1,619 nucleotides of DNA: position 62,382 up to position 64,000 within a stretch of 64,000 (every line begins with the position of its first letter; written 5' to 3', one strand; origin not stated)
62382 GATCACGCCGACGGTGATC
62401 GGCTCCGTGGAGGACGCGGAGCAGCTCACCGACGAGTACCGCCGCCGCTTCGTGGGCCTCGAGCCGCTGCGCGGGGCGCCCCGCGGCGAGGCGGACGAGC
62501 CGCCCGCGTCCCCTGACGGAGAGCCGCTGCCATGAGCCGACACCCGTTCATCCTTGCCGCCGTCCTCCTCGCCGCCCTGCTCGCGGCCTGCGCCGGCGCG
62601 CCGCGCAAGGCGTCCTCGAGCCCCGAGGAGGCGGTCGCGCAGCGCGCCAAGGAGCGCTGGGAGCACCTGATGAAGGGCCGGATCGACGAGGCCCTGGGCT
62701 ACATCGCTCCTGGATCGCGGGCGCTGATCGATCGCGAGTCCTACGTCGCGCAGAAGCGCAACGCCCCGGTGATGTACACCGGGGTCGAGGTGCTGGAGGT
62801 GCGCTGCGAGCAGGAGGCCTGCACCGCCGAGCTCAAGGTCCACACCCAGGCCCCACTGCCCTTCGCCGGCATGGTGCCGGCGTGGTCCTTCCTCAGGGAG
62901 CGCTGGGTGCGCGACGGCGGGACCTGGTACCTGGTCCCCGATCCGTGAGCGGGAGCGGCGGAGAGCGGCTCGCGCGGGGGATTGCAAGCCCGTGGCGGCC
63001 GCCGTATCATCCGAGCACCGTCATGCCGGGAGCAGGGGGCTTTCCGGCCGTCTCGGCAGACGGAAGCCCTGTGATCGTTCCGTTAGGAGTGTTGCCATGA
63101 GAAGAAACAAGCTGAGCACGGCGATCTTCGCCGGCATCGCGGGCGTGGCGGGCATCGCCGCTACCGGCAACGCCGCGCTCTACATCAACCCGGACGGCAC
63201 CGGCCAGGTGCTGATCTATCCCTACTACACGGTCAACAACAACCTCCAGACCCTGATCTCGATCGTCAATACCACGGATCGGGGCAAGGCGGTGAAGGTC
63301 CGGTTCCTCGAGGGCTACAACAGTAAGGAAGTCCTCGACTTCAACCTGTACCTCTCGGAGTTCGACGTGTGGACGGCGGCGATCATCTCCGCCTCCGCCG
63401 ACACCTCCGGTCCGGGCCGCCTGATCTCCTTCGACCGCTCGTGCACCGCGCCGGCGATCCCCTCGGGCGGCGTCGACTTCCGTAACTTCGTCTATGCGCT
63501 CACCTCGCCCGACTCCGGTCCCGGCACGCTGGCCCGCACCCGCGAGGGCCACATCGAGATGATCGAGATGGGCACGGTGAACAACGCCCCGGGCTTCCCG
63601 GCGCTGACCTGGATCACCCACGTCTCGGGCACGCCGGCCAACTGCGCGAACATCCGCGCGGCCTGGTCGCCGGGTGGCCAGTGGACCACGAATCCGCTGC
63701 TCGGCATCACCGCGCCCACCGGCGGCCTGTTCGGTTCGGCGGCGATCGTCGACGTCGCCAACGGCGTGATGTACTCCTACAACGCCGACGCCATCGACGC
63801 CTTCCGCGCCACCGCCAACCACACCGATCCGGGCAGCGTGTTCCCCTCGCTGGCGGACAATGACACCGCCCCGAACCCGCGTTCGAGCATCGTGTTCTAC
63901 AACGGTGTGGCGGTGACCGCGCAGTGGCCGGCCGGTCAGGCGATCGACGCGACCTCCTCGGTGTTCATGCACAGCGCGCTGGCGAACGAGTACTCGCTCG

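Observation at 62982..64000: Edge ORF missing from the ORF track: strongly signalled secreted protein of unknown family right after the T2SS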

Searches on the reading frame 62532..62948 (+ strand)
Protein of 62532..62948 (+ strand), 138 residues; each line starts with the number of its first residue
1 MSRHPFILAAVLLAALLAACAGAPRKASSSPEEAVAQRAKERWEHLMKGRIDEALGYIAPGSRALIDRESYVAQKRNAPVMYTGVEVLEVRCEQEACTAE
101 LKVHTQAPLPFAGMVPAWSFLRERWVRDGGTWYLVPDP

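Call 8: search_protein_families(library=pfam, proteins=[window:62532-62948:+], max_evalue=1)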
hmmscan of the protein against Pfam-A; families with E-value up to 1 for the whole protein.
window:62532-62948:+ (138 aa): 2 families
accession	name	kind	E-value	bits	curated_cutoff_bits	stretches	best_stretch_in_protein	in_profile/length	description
PF20101.4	DUF6491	-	0.059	13.8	27.5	1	7-38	5-36/138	Family of unknown function (DUF6491)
PF13567.11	DUF4131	-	0.19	11.9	31.6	1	3-79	30-101/165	Domain of unknown function (DUF4131)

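Call 9: search_protein_families(library=ncbifam, proteins=[window:62532-62948:+], max_evalue=1)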
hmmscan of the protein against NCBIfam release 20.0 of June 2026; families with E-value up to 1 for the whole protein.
window:62532-62948:+ (138 aa): 3 families
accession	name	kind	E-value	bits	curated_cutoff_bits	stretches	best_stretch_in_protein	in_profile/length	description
NF000414.2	blaPME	exception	0.079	12.3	650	1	8-34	13-38/309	PME family extended-spectrum class A beta-lactamase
TIGR03302.1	OM_YfiO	subfamily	0.11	11.9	81.4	1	6-55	3-53/239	outer membrane protein assembly factor BamD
TIGR00548.1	lolB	equivalog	0.14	11.7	59.6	1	7-63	5-62/202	lipoprotein insertase outer membrane protein LolB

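Call 69: find_homologous_proteins(query=window:62532-62948:+)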
Query window:62532-62948:+ (138 aa): 8 proteins with E <= 0.001 among 869 candidates.
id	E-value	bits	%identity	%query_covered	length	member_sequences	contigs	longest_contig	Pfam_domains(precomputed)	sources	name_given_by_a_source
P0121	1.1e-86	306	100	100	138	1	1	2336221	-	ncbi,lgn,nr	ncbi:MAG: hypothetical protein RML12_02520 [Xanthomonadales bacterium]|nr:hypothetical protein [Xant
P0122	7.7e-55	203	73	83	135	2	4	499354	-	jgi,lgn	jgi:hypothetical protein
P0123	7.2e-53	196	72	90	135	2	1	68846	-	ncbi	-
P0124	9.2e-53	196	71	86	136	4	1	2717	-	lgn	-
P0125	9.6e-16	76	37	99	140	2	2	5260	-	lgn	-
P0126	6.1e-15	73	37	99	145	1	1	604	-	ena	-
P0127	2.9e-10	58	34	99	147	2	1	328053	-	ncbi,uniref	ncbi:hypothetical protein [Denitratimonas sp. CY0512]|uniref:hypothetical protein n=1 Tax=Denitratim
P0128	2.1e-7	49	33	93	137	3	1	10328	-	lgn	-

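Call 81: predict_structure(alignment_id=A7)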
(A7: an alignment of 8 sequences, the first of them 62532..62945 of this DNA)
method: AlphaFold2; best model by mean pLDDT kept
length: 138 residues; sequences in the alignment: 8
mean_pLDDT: 85.8   pTM: 0.73
mean pLDDT of the five models: 85.8, 85.2, 85.0, 84.7, 84.2
residues with pLDDT >= 90: 94; 70-90: 16; 50-70: 18; < 50: 10
segments of 3 or more residues with pLDDT < 50: 5-8, 12-14
pLDDT, mean of each block of 10 residues (from residue 1): 48 52 65 97 97 95 89 91 97 95 95 94 95 90
secondary structure, 60 per line:
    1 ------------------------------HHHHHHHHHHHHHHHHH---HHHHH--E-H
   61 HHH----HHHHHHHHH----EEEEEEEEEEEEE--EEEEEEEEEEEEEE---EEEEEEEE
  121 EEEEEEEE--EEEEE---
elements in order: H31-47 H51-55 H60-63 H68-76 E81-93 E96-109 E113-128 E131-135

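Call 83: fold_search(model_id=the predicted structure, library=pdb)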
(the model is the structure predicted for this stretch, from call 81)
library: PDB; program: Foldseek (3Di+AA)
matches with E <= 10: 1454; with E <= 0.001: 51
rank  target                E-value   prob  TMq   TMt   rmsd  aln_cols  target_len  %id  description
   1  9vxg_A                3.0e-05  1.00  0.60  0.63   2.9       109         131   14  ROS-Sensing Transcription Factor YchJ Regulates the RssB-RpoS Pathway to Protect Salmonella Against Oxidative Attack b (released 2025-08-06)
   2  7bn9_A                8.4e-05  1.00  0.53  0.14   3.8       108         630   14  Crystal Structure of Bacillus subtilis Penicillin Binding Protein 3 (released 2022-03-02)
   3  2jq5_MODEL_1_A        2.0e-04  1.00  0.59  0.63   2.3        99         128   16  Solution structure of RPA3114, a SEC-C motif containing protein from Rhodopseudomonas palustris; Northeast Str (released 2007-06-26)
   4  6of8_F                2.0e-04  1.00  0.55  0.58   4.6       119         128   18  Structure of Thr354Asn, Glu355Gln, Thr412Asn, Ile414Met, Ile464His, and Phe467Met mutant human CamKII-alpha hub domain (released 2019-04-17)
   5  7rec_G                2.1e-04  1.00  0.54  0.58   4.4       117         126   18  Structure of Thr354Asn, Glu355Gln, Thr412Asn, Ile414Met, Ile464His, and Phe467Met mutant human CaMKII alpha hub bound  (released 2021-07-21)
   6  6w4o_D                2.1e-04  1.00  0.49  0.54   4.9       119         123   19  CaMKII alpha-30 Cryo-EM reconstruction (released 2020-07-15)
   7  9eoy_B                2.4e-04  1.00  0.56  0.58   4.3       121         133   16  Structure of Thr354Asn, Glu355Gln, Thr412Asn, Ile414Met, Ile464His, and Phe467Met mutant human CaMKII alpha hub bound  (released 2024-09-25)
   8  3hx8_B                2.5e-04  1.00  0.63  0.68   4.8       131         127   14  Crystal structure of putative ketosteroid isomerase (NP_103587.1) from Mesorhizobium loti at 1.45 A resolution (released 2009-07-07)
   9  6of8_G                2.5e-04  1.00  0.52  0.57   5.1       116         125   17  Structure of Thr354Asn, Glu355Gln, Thr412Asn, Ile414Met, Ile464His, and Phe467Met mutant human CamKII-alpha hub domain (released 2019-04-17)
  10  5ien_B                2.7e-04  1.00  0.60  0.66   3.7       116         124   12  Structure of CDL2.2, a computationally designed Vitamin-D3 binder (released 2017-03-01)
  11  5ig3_D                2.8e-04  1.00  0.46  0.50   5.9       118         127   19  Crystal structure of the human CaMKII-alpha hub (released 2016-03-23)
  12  5ien_A                3.0e-04  1.00  0.61  0.65   4.2       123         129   13  Structure of CDL2.2, a computationally designed Vitamin-D3 binder (released 2017-03-01)
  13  6p77_A                3.0e-04  1.00  0.53  0.53   5.2       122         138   18  2.5 Angstrom structure of Caci_6494 from Catenulispora Acidiphila (released 2020-06-17)
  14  6w4o_F                3.0e-04  1.00  0.48  0.53   4.8       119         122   19  CaMKII alpha-30 Cryo-EM reconstruction (released 2020-07-15)
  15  5ig3_F                3.0e-04  1.00  0.48  0.53   4.8       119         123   19  Crystal structure of the human CaMKII-alpha hub (released 2016-03-23)
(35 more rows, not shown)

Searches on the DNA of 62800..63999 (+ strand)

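Call 52: search_rna_families(source=window, start=62800, end=63300, threshold=evalue, max_evalue=10)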
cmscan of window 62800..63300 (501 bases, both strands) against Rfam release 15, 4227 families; matches with E-value up to 10: 3.
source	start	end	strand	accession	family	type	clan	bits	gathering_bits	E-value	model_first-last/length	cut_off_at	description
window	62836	62925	-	RF03301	mir-3154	Gene; miRNA;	-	18.2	64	1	1-86/86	no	mir-3154 microRNA precursor family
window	63056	63129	+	RF02493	Gl_U4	Gene; snRNA; splicing;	-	15.9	100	1.7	1-95/95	no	Giardia U4 spliceosomal RNA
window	63015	63060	-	RF01722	Pyrobac-1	Gene; sRNA;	-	14.3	40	8.7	1-60/60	no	Pyrobac-1 RNA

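Call 53: search_rna_families(source=L067, start=5700, end=6100, threshold=evalue, max_evalue=10)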
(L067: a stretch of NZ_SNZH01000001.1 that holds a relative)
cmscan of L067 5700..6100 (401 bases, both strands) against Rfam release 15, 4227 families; matches with E-value up to 10: 4.
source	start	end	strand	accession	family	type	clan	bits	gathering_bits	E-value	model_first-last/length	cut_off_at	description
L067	5994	6058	+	RF01425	snoR121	Gene; snRNA; snoRNA; CD-box;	-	17.4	50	1.1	1-88/88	no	small nucleolar RNA snoR121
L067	5993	6068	+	RF01170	snoU61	Gene; snRNA; snoRNA; CD-box;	CL00067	13.8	55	5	1-84/84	no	Small nucleolar RNA U61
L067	5994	6021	+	RF01139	sR2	Gene; snRNA; snoRNA; CD-box;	-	12.5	42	2.3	1-57/57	no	Small nucleolar RNA sR2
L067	5875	5922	-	RF04305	HCV_SL1412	Cis-reg;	-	12.4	38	6.8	1-48/48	no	Hepatitis C virus stem-loop SL1412 RNA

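Call 61: build_rna_model(alignment_id=A4, structure=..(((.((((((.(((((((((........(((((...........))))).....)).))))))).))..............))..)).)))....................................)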
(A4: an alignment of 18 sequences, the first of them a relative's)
Model R1 built from alignment A4 (18 sequences, 129 columns); structure: as given.
model positions 108; base pairs 23; branch points 0; effective number of sequences 2.62; information 0.59 bits per position. Calibrated on 0.2 Mb of random sequence (short: E-values are rough).
structure used (alignment columns):
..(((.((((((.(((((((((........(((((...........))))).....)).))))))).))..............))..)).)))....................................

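Call 62: search_with_rna_model(model_id=R1, sources=[window, L002, L003, L004, L006, L009, L010, L011, L012, L013, L014, L015, L016, L017, L018, L019, L020, L021, L022, L023, L024, L025, L026, L027, L028, L029, L030, L031, L032, L033, L034, L035, L036, L037, L038, L039, L040, L041, L042, L043, L044, L045, L046, L047, L048, L049, L050, L051, L052, L053, L054, L055, L056, L057, L058, L059, L060, L061, L062, L063, L064, L065, L066, L067, L068, L069, L070, L071, L072, L073, L074, L075, L076, L077, L078, L079, L080, L081, L082, L083, L084, L085, L086, L087, L088, L089], max_evalue=1, make_alignment=true)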
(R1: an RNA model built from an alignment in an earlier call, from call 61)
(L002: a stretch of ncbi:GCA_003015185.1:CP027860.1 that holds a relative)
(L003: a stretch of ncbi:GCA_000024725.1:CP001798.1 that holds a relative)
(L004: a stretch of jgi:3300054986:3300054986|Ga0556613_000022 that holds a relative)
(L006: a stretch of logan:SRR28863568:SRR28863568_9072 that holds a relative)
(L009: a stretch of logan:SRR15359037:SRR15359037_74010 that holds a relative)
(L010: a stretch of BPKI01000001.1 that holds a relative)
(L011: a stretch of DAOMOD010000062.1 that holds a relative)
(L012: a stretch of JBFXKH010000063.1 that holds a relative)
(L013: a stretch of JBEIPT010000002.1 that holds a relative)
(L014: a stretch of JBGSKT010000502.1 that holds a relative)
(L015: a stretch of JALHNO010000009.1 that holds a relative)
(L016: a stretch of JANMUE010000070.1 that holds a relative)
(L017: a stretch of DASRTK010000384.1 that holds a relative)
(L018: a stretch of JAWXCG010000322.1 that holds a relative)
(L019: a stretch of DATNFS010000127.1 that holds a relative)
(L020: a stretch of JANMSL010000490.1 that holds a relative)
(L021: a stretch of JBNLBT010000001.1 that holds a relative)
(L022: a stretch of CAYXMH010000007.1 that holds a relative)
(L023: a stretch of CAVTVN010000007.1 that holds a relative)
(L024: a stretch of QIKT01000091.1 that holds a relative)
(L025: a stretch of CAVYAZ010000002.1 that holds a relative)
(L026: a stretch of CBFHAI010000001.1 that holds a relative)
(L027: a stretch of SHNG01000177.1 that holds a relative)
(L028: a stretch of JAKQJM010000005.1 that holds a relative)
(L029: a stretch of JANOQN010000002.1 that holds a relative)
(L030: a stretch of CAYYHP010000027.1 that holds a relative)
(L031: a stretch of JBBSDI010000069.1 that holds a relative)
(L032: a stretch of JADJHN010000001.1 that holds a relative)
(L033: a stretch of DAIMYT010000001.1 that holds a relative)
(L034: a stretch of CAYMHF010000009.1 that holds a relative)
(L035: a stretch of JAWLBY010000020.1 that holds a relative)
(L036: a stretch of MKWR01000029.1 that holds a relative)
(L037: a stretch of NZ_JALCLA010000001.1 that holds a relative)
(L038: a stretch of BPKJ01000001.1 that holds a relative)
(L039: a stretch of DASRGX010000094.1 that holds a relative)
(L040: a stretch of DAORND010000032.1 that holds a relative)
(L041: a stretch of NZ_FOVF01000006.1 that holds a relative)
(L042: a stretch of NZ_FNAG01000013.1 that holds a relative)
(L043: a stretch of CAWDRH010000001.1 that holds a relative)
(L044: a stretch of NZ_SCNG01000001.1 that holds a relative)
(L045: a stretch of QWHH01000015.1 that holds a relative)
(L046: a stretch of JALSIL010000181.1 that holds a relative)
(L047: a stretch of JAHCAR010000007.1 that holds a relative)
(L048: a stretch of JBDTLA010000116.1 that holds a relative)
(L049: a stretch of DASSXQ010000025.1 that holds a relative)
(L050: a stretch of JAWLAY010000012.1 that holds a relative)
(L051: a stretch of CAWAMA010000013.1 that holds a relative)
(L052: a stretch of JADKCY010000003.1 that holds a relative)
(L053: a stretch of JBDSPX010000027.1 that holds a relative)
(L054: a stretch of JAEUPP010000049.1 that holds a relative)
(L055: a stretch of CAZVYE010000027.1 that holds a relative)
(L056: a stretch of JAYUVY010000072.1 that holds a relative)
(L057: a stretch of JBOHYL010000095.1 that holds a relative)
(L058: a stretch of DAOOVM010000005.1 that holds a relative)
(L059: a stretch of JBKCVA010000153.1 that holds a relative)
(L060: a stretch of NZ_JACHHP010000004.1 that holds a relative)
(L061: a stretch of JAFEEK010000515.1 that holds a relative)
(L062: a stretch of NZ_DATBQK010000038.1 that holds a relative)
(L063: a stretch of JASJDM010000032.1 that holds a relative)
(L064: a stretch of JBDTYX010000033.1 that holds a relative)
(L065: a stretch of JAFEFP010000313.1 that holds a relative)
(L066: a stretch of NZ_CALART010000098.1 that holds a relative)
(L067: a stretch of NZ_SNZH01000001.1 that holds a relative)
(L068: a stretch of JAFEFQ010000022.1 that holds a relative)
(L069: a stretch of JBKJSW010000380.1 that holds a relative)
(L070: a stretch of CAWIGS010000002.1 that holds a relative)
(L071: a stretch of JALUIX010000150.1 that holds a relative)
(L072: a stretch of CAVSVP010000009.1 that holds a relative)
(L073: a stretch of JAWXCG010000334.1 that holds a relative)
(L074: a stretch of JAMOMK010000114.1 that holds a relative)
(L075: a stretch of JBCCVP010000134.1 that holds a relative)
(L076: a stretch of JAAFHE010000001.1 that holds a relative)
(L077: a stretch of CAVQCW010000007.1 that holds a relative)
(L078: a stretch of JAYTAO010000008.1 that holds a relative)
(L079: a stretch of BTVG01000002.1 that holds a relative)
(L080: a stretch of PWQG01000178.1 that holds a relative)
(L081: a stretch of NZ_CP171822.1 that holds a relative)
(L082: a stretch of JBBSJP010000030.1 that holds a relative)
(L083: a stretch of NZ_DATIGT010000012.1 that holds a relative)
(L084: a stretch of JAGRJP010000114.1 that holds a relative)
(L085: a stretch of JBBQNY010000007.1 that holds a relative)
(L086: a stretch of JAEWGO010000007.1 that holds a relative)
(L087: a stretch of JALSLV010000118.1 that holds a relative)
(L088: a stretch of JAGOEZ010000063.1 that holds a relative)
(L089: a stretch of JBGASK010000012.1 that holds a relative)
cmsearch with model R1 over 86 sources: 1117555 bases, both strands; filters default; matches with E-value up to 1: 80.
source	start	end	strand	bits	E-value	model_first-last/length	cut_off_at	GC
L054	5900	6006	+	117.4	2.2e-26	1-108/108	no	0.51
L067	5900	6006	+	116.4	4e-26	1-108/108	no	0.53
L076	5900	6006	+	116.4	4e-26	1-108/108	no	0.53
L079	5900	6006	+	115.7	5.7e-26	1-108/108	no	0.51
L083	1655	1761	+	113.8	1.8e-25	1-108/108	no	0.52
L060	5898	6006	+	113.7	1.8e-25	1-108/108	no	0.53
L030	5900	6006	+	103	8.8e-23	1-108/108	no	0.57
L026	5899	6006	+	93.6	1.9e-20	1-108/108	no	0.51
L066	5888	6006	+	93.4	2.2e-20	1-108/108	no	0.54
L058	5902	6006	+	91.2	7.9e-20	1-108/108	no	0.53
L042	5887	6006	+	90.6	1.1e-19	1-108/108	no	0.53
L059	5887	6006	+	90.6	1.1e-19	1-108/108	no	0.53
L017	5896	6006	+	89.2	2.6e-19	1-108/108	no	0.54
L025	5896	6006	+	87.1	8.4e-19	1-108/108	no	0.52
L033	5899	6006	+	86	1.6e-18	1-108/108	no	0.49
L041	5899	6006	+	86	1.6e-18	1-108/108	no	0.49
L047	5899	6006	+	86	1.6e-18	1-108/108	no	0.49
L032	5899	6006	+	85.9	1.7e-18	1-108/108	no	0.49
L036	5899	6006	+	85.9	1.7e-18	1-108/108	no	0.49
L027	5899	6006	+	85.7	1.9e-18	1-108/108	no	0.49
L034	5899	6006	+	83.4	7.3e-18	1-108/108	no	0.49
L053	1112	1220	+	83.1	8.7e-18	1-108/108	no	0.49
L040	5890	6006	+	82.7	1.1e-17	1-108/108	no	0.57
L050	5889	6006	+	81.5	2.1e-17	1-108/108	no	0.57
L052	5889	6006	+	80.5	3.8e-17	1-108/108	no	0.58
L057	5896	6006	+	79.1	8.6e-17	1-108/108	no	0.59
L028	5900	6006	+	77.9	1.7e-16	1-108/108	no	0.5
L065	5894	6006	+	77.8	1.8e-16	1-108/108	no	0.61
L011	5145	5253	+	77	2.9e-16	1-108/108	no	0.57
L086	5895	6006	+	75.7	6.1e-16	1-108/108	no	0.57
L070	5897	6006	+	75.6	6.5e-16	1-108/108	no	0.6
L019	5900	6006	+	74.4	1.3e-15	1-108/108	no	0.56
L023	5899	6006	+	73.2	2.6e-15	1-108/108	no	0.57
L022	5903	6006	+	72.4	4.1e-15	1-108/108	no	0.45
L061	397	509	+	71.5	7e-15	1-108/108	no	0.58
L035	5903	6006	+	66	1.7e-13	1-108/108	no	0.55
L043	5898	6006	+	65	2.9e-13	1-108/108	no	0.52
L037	5902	6006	+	63.9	5.6e-13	1-108/108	no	0.53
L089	5904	6006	+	62.6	1.2e-12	1-108/108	no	0.5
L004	9890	10006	+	62.2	1.5e-12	1-108/108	no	0.59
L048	909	1017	+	61.9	1.7e-12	1-108/108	no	0.52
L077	5898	6006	+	61.9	1.7e-12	1-108/108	no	0.52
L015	5901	6006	+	61.7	1.9e-12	1-108/108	no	0.52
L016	5901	6006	+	61.7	1.9e-12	1-108/108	no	0.52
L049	5898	6006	+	61.1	2.8e-12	1-108/108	no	0.5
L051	5900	6006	+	59.4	7.6e-12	1-108/108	no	0.53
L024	5893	6006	+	58.4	1.3e-11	1-108/108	no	0.39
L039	5896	6006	+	58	1.6e-11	1-108/108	no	0.53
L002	9903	10006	+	57.4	2.3e-11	1-108/108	no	0.46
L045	5900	6006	+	56.6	3.8e-11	1-108/108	no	0.54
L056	5903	6006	+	56.5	3.8e-11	1-108/108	no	0.53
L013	5902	6006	+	55.2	8.6e-11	1-108/108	no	0.47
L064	5898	6006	+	55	9.4e-11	1-108/108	no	0.51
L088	683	792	+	51.8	5.9e-10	1-108/108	no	0.59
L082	5905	6006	+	50.9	1e-09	1-108/108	no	0.51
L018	5893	6006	+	48.8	3.4e-09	1-108/108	no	0.51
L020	5893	6006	+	48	5.4e-09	1-108/108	no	0.52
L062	5893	6006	+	45.9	1.8e-08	1-108/108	no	0.58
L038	5902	6006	+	45.1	2.8e-08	1-108/108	no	0.54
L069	1069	1177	+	42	1.7e-07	1-108/108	no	0.57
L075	1066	1162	+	40.4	4.3e-07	1-108/108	no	0.39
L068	5901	6006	+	39.1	8.8e-07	1-108/108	no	0.52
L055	5899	6006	+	38.2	1.6e-06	1-108/108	no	0.42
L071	2880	2968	+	36.8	3.3e-06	1-108/108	no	0.43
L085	5898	6006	+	36.1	5.2e-06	1-108/108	no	0.59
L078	2501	2603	+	34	1.8e-05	1-108/108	no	0.52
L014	858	965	+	30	0.00017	1-108/108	no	0.57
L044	5899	6006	+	29.9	0.00018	1-108/108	no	0.47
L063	5892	6006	+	28.3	0.00045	1-108/108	no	0.41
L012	5902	6006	+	27.9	0.00058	1-108/108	no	0.6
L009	1787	1848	+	27.7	0.00067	1-108/108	no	0.56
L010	5945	6006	+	27.7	0.00067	1-108/108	no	0.56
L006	9655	9710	+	25.9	0.0019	1-108/108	no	0.62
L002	20706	20759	-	25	0.003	1-108/108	no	0.5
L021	5920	6006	+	24.3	0.0045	1-108/108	no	0.38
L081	5935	6006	+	23.5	0.0075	1-108/108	no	0.35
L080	971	996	+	19.8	0.063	1-108/108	no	0.35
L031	1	33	+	17.5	0.24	78-108/108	5'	0.45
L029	5916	6006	+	17.2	0.28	1-108/108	no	0.43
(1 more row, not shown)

Alignment A5: 80 matches aligned to the model, 188 columns, each read 5' to 3' on its own strand. Consensus structure (alignment columns), stored with it:
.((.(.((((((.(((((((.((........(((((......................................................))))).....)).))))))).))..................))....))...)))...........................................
